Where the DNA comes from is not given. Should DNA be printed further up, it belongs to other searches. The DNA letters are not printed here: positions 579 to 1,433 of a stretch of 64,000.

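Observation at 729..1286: Orphan 185-aa ORF with HEPN-like Rx4H motif embedded between tRNA-Ile and its fragmented copy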

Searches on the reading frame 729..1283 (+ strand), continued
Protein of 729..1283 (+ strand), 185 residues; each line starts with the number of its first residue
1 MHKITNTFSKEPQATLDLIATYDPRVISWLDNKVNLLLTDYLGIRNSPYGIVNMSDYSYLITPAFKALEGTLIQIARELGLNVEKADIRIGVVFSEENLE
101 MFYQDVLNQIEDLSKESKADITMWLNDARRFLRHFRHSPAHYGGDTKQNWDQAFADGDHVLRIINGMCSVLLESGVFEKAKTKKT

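Call 35: predict_structure(alignment_id=A1)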
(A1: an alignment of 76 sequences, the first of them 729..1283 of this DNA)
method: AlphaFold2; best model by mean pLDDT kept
length: 185 residues; sequences in the alignment: 76
mean_pLDDT: 89.0   pTM: 0.87
mean pLDDT of the five models: 89.0, 88.1, 87.8, 86.3, 85.4
residues with pLDDT >= 90: 112; 70-90: 60; 50-70: 13; < 50: 0
segments of 3 or more residues with pLDDT < 50: none
pLDDT, mean of each block of 10 residues (from residue 1): 82 87 96 96 91 94 95 93 69 73 87 92 94 80 89 96 97 94 86
secondary structure, 60 per line:
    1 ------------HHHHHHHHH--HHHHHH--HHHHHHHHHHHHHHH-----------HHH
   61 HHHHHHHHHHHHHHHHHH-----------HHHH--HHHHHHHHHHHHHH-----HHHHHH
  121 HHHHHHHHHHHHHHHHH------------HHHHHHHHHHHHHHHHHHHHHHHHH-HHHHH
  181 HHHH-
elements in order: H13-21 H24-29 H32-46 H58-78 H90-93 H96-109 H115-137 H150-174 H176-184

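Call 36: find_encoding_contigs(protein=P0018, flank=3000, max_places=2)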
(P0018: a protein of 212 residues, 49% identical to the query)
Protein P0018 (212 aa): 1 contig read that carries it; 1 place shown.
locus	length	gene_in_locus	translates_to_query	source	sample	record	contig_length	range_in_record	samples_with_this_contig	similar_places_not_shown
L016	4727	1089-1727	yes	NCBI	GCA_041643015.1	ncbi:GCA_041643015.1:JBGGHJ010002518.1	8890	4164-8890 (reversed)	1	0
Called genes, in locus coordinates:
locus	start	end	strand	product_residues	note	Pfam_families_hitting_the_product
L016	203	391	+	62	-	PF14373:Imm_superinfect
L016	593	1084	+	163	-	-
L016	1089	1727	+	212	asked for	PF19034:RnlA-toxin_DBD (weak)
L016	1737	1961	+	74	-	-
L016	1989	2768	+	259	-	-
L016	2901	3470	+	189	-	-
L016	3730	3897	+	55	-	-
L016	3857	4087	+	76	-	-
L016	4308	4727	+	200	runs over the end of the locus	PF00239:Resolvase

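Call 37: find_encoding_contigs(protein=P0019, flank=3000, max_places=2)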
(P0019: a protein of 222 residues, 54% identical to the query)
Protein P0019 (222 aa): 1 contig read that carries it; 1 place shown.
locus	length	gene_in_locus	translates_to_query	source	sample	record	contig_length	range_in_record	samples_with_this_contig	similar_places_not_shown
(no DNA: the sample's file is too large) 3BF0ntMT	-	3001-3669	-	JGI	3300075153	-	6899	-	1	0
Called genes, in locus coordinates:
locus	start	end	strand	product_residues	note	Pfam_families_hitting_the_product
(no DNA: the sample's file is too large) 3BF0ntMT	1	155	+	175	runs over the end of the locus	?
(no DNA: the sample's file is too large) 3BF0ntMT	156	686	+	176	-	PF28549:NDPSase_N, PF00293:NUDIX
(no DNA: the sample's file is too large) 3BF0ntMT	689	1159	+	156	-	PF01230:HIT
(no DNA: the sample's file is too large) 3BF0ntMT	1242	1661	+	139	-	PF05168:HEPN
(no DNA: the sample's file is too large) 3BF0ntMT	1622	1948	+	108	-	PF01909:NTP_transf_2, PF18765:Polbeta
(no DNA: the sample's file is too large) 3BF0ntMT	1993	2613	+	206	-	PF00702:Hydrolase, PF13419:HAD_2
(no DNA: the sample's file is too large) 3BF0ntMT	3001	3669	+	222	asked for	PF19034:RnlA-toxin_DBD (weak)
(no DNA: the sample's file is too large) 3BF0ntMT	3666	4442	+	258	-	PF08538:DUF1749 (faint), PF12695:Abhydrolase_5 (faint), PF02129:Peptidase_S15, PF12146:Hydrolase_4, PF00561:Abhydrolase_1, PF12697:Abhydrolase_6, PF00326:Peptidase_S9, PF10142:PhoPQ_related (weak), +1 more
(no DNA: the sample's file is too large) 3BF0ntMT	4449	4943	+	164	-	-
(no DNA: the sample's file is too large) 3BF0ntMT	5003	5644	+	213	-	-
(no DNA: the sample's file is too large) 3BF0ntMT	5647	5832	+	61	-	-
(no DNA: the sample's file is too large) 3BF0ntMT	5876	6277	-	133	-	-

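Call 38: find_encoding_contigs(protein=P0041, flank=3000, max_places=2)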
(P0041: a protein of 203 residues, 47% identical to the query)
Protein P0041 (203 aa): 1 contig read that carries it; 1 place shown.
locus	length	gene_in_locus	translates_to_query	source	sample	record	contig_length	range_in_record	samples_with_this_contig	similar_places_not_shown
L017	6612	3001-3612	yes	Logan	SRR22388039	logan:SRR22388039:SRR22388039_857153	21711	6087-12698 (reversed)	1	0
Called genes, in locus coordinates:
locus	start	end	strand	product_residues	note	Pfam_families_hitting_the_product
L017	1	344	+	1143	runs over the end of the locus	PF01170:UPF0020 (faint), PF02384:N6_Mtase (weak), PF20473:MmeI_Mtase, PF07669:Eco57I, PF12950:TaqI_C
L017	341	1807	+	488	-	-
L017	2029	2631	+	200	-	-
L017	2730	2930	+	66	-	-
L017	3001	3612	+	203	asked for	-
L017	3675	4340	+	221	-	PF11154:DUF2934 (faint)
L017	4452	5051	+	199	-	PF12705:PDDEXK_1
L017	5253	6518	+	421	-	PF02195:ParB_N, PF01555:N6_N4_Mtase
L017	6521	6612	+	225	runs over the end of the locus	-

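Call 41: fold_search(model_id=the predicted structure, library=pdb)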
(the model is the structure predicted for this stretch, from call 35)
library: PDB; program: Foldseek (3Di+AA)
matches with E <= 10: 308; with E <= 0.001: 0
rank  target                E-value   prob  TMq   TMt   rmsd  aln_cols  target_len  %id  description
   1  6y2p_B                6.8e-02  1.00  0.59  0.34   5.8       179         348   16  Escherichia coli RnlA-RnlB Toxin-Antitoxin System. (released 2021-04-14)
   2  6y2p_A                1.1e-01  0.99  0.52  0.30   7.2       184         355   16  Escherichia coli RnlA-RnlB Toxin-Antitoxin System. (released 2021-04-14)
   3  5l0d_A                2.2e-01  0.72  0.34  0.36   7.6       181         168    8  Human Metavinculin(residues 959-1130) in complex with PIP2 (released 2016-08-31)
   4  3g6i                  2.3e-01  0.33  0.26  0.24  14.9       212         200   14  Crystal structure of an outer membrane protein, part of a putative carbohydrate binding complex (bt_1022) from bacteroid (released 2009-02-17)
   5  5l0d_D                2.5e-01  0.72  0.34  0.37   7.8       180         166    7  Human Metavinculin(residues 959-1130) in complex with PIP2 (released 2016-08-31)
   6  3myi                  2.5e-01  0.69  0.35  0.38   7.5       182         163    8  Human metavinculin tail domain (released 2010-05-26)
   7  5l0d_C                2.9e-01  0.63  0.34  0.36   7.6       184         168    8  Human Metavinculin(residues 959-1130) in complex with PIP2 (released 2016-08-31)
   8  9qwo_B                3.0e-01  0.60  0.33  0.36   8.3       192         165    7  Vinculin tail bound to paxillin LD2 (released 2025-04-23)
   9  5l0d_B                3.2e-01  0.63  0.35  0.37   7.1       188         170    9  Human Metavinculin(residues 959-1130) in complex with PIP2 (released 2016-08-31)
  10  5mx5_G                3.7e-01  0.25  0.30  0.28  21.6       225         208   17  Mouse PA28alpha-beta (released 2017-09-13)
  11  4i8o_A                4.3e-01  0.96  0.53  0.31   5.4       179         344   15  Crystal structure of the toxin RnlA from Escherichia coli (released 2013-10-23)
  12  5msj_B                4.3e-01  0.16  0.25  0.23  17.8       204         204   17  Mouse PA28alpha (released 2017-09-13)
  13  5hy3_A                4.5e-01  0.97  0.55  0.42   5.2       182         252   21  Crystal structure of Escherichia coli toxin LsoA in complex with T4 phage antitoxin Dmd (released 2016-06-22)
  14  5l0h                  4.7e-01  0.51  0.32  0.34   7.8       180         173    6  Human metavinculin MVt cardiomyopathy-associated mutant R975W (residues 959-1134) in complex with PIP2 (released 2016-08-31)
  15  6duw                  4.7e-01  0.44  0.31  0.30   9.1       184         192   11  Crystal structure of the alpha-N-catenin actin-binding domain H1 mutant (released 2018-12-19)
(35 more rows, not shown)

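Call 43: search_solved_structures(query=A1, max_evalue=1, show_alignments=2)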
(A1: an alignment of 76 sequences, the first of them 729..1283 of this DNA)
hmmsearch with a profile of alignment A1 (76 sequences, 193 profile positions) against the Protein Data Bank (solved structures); distinct sequences matched with E-value up to 1: 1.
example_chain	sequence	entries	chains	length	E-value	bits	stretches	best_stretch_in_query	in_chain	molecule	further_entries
5hy3_A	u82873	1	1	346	2.1e-06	30.8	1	32-169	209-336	mRNA endoribonuclease LsoA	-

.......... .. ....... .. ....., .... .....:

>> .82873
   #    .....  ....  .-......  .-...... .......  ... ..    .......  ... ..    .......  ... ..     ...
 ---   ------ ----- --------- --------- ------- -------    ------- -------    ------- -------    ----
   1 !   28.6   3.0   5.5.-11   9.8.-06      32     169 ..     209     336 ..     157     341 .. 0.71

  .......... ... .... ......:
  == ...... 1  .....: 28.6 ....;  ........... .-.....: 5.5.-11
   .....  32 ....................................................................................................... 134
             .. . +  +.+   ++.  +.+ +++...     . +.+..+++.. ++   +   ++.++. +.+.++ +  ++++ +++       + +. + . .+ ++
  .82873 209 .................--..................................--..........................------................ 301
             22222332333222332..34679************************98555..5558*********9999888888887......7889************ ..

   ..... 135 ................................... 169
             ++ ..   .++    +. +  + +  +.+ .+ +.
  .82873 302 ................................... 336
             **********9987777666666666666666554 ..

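Call 54: search_protein_families(library=pfam, proteins=[L002:6602-7114:-, L016:593-1081:+, L016:1737-1958:+, L003:5389-5829:+], max_evalue=0.1)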
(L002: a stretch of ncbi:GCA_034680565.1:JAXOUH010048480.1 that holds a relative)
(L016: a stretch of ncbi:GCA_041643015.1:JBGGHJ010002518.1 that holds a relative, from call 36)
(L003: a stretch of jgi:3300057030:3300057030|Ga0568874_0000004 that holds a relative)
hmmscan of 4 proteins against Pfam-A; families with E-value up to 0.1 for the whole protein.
L002:6602-7114:- (170 aa): 0 families

L016:593-1081:+ (163 aa): 0 families

L016:1737-1958:+ (74 aa): 3 families
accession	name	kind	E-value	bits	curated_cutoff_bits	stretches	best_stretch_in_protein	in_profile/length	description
PF03899.21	ATP-synt_I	-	0.0025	18.6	25.1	1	24-70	3-49/99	ATP synthase I chain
PF23143.1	2TM_P5A-ATPase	-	0.026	15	27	1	30-67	14-56/70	P5A-ATPase, transmembrane helical hairpin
PF03419.18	Peptidase_U4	-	0.038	13.7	28.4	1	10-71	78-139/284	Sporulation factor SpoIIGA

L003:5389-5829:+ (147 aa): 0 families

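Call 76: fold_search(model_id=the predicted structure, library=viral)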
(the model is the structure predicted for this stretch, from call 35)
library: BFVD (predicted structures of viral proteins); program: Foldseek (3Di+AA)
matches with E <= 10: 315; with E <= 0.001: 0
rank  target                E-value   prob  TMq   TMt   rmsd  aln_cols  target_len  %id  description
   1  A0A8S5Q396            2.5e-01  0.99  0.58  0.31   4.6       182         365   12  RNaseLS-like protein [Siphoviridae sp. ctLNL10]
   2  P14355                5.0e-01  0.75  0.34  0.38   8.8       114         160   16  Protein Bel-3 [Human spumaretrovirus]
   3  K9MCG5                6.1e-01  0.15  0.28  0.26  20.9       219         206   13  (no name in the UniProt tables at hand)
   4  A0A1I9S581            8.6e-01  0.41  0.35  0.07  14.8       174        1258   10  (no name in the UniProt tables at hand)
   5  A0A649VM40            9.0e-01  0.23  0.26  0.35  13.7       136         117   12  Uncharacterized protein [Arthrobacter phage Mufasa8]
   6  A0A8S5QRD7            1.0e+00  0.13  0.26  0.21  17.9       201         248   14  Uncharacterized protein [Myoviridae sp. ctoNH1]
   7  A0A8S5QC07            1.1e+00  0.13  0.22  0.24  15.4       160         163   11  Nucelotide kinase [Myoviridae sp. ctw4b6]
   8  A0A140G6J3            1.2e+00  0.08  0.19  0.17  20.4       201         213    8  Uncharacterized protein [Arthrobacter phage Kitkat]
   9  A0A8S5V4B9            1.3e+00  0.23  0.29  0.35  13.8       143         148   10  Nucleoporin [Siphoviridae sp. ctNHg2]
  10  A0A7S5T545            1.3e+00  0.18  0.32  0.27  22.0       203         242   15  (no name in the UniProt tables at hand)
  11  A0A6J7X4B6            1.3e+00  0.03  0.13  0.06  27.0       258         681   10  Injection protein (Fragment) [uncultured Caudovirales phage]
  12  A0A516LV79            1.3e+00  0.28  0.33  0.41  13.8       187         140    8  (no name in the UniProt tables at hand)
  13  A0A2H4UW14            1.3e+00  0.15  0.30  0.26  11.1       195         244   12  Polyhydroxyalkanoic acid synthase PhaR subunit [Bodo saltans virus]
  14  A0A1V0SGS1            1.4e+00  0.12  0.23  0.27  16.6       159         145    9  Uncharacterized protein [Hokovirus HKV1]
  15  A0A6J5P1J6            1.5e+00  0.11  0.14  0.27  15.6        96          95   12  Uncharacterized protein [uncultured Caudovirales phage]
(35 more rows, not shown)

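Call 94: search_protein_families(library=pfam, proteins=[L006:2727-3218:+, L006:3282-3944:-, L006:4527-5420:-, L006:5505-7277:-, L007:843-1130:-, L007:2106-3740:+, L008:3065-3850:+, L008:5141-5983:+, L011:1767-2675:+, L011:495-1193:+], max_evalue=0.001)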
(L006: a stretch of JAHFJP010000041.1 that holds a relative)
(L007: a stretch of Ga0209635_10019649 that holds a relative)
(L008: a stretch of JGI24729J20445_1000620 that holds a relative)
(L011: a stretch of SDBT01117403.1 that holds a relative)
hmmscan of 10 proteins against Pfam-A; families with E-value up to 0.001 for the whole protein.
L006:2727-3218:+ (164 aa): 0 families

L006:3282-3944:- (221 aa): 1 family
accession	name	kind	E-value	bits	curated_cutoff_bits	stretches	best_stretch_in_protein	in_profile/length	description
PF01746.26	tRNA_m1G_MT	-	4.6e-58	196.6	27.3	1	23-219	2-185/195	tRNA (Guanine-1)-methyltransferase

L006:4527-5420:- (298 aa): 2 families
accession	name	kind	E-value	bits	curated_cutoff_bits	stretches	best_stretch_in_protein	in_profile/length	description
PF02775.26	TPP_enzyme_C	-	9.8e-21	74.6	21.9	1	55-205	1-151/151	Thiamine pyrophosphate enzyme, C-terminal TPP binding domain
PF12367.13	PFO_beta_C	-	3.8e-12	46.5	24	1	209-271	1-61/66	Pyruvate ferredoxin oxidoreductase beta subunit C terminal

L006:5505-7277:- (591 aa): 2 families
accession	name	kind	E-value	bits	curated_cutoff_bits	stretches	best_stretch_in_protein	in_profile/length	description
PF01855.24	POR_N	-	1.5e-48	166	27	1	221-453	2-220/231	Pyruvate flavodoxin/ferredoxin oxidoreductase, thiamine diP-bdg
PF01558.24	POR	-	1.5e-28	100.6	27.4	1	18-185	2-172/173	Pyruvate ferredoxin/flavodoxin oxidoreductase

L007:843-1130:- (96 aa): 0 families

L007:2106-3740:+ (545 aa): 0 families

L008:3065-3850:+ (262 aa): 1 family
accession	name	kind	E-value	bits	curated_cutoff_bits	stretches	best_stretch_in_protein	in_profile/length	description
PF01936.24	NYN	-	6.6e-10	40.1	24.2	1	168-217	72-125/145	NYN domain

L008:5141-5983:+ (281 aa): 0 families

L011:1767-2675:+ (303 aa): 2 families
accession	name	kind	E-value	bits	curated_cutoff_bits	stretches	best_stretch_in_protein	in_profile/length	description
PF16289.11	PIN_12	-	8.1e-23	82.1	32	1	11-197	1-172/172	PIN domain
PF18476.7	PIN_8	-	9.3e-17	62.2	26.1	1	11-194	2-207/227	PIN like domain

L011:495-1193:+ (233 aa): 0 families

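Call 96: search_dna_similar(query=window:729-1283:+, collection=phages, mode=protein, max_evalue=0.001, max_rows=10)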
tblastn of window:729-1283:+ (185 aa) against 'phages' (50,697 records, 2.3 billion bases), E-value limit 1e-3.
No match.

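Call 97: search_dna_similar(query=window:729-1283:+, collection=plasmids, mode=protein, max_evalue=0.001, max_rows=10)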
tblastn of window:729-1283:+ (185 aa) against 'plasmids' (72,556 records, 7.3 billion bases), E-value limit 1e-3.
No match.
